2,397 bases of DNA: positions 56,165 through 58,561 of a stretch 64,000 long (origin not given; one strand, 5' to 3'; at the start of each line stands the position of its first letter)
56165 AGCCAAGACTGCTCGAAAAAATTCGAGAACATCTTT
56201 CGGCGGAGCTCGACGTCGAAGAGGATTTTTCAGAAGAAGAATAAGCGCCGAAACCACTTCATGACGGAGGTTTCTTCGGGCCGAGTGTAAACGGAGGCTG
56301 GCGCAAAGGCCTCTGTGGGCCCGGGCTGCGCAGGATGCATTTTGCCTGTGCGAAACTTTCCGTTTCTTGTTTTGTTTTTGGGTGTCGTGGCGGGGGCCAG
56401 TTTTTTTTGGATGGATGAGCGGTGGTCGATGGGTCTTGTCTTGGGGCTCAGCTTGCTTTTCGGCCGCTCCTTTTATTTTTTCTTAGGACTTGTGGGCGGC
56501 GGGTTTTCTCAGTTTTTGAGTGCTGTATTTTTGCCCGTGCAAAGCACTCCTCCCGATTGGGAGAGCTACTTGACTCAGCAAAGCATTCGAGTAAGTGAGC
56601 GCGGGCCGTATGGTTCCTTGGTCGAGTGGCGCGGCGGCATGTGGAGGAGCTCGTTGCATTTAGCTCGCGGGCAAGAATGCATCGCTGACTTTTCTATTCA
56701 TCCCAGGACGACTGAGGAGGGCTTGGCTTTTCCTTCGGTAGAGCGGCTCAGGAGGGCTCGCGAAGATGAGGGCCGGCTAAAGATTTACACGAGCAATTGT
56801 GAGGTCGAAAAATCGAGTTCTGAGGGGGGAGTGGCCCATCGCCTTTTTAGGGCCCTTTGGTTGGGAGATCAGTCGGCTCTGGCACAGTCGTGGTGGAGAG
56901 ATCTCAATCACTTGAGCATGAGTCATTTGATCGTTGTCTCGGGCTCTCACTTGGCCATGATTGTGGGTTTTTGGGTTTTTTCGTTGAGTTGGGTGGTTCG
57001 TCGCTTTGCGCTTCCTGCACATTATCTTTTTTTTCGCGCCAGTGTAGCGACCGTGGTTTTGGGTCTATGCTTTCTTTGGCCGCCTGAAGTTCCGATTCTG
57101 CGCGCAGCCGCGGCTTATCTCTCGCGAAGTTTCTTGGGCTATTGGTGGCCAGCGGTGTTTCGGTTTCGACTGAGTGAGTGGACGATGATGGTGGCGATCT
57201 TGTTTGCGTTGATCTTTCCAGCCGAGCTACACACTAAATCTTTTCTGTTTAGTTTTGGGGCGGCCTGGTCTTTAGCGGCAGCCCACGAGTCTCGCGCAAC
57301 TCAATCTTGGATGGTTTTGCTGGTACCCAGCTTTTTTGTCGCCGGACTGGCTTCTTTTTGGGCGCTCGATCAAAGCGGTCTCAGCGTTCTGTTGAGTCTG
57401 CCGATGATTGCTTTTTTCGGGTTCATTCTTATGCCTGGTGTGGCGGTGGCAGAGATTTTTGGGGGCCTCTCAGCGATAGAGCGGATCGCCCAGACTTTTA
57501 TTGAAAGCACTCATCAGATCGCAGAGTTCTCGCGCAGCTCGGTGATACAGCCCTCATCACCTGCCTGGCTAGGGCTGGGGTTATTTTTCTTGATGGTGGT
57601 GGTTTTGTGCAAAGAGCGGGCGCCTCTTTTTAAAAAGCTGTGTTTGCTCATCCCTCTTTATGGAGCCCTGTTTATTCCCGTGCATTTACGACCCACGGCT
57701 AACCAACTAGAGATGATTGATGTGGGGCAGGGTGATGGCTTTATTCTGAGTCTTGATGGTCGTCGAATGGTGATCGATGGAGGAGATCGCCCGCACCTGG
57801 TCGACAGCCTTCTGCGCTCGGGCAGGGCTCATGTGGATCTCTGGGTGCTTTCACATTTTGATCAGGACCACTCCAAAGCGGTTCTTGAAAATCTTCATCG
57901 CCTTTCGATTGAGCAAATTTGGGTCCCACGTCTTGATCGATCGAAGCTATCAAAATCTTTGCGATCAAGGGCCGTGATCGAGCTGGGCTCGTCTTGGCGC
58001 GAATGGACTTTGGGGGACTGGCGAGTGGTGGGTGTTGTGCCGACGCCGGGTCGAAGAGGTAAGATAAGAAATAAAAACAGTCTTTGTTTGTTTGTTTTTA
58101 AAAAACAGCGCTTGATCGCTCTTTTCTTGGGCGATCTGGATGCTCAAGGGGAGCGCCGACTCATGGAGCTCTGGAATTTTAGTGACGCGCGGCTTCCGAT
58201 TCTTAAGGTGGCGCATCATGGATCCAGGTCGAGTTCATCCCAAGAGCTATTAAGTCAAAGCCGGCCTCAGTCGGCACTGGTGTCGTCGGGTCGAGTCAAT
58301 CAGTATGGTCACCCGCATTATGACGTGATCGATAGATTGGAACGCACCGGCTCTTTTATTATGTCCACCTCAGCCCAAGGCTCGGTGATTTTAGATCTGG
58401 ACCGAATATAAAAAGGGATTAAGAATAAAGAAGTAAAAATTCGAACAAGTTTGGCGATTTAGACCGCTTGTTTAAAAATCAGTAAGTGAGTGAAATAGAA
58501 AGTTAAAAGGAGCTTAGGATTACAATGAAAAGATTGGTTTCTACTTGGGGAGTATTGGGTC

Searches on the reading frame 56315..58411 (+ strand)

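Call 56: search_protein_families(library=pfam, proteins=[window:56315-58411:+], max_evalue=0.01)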
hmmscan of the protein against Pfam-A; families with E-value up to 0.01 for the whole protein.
window:56315-58411:+ (698 aa): 2 families
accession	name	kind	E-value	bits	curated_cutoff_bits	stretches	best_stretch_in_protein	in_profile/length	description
PF03772.21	Competence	-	5.1e-12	46.2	23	1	181-432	1-264/270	Competence protein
PF00753.33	Lactamase_B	-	0.00019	21.9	22.7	1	470-659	3-195/196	Metallo-beta-lactamase superfamily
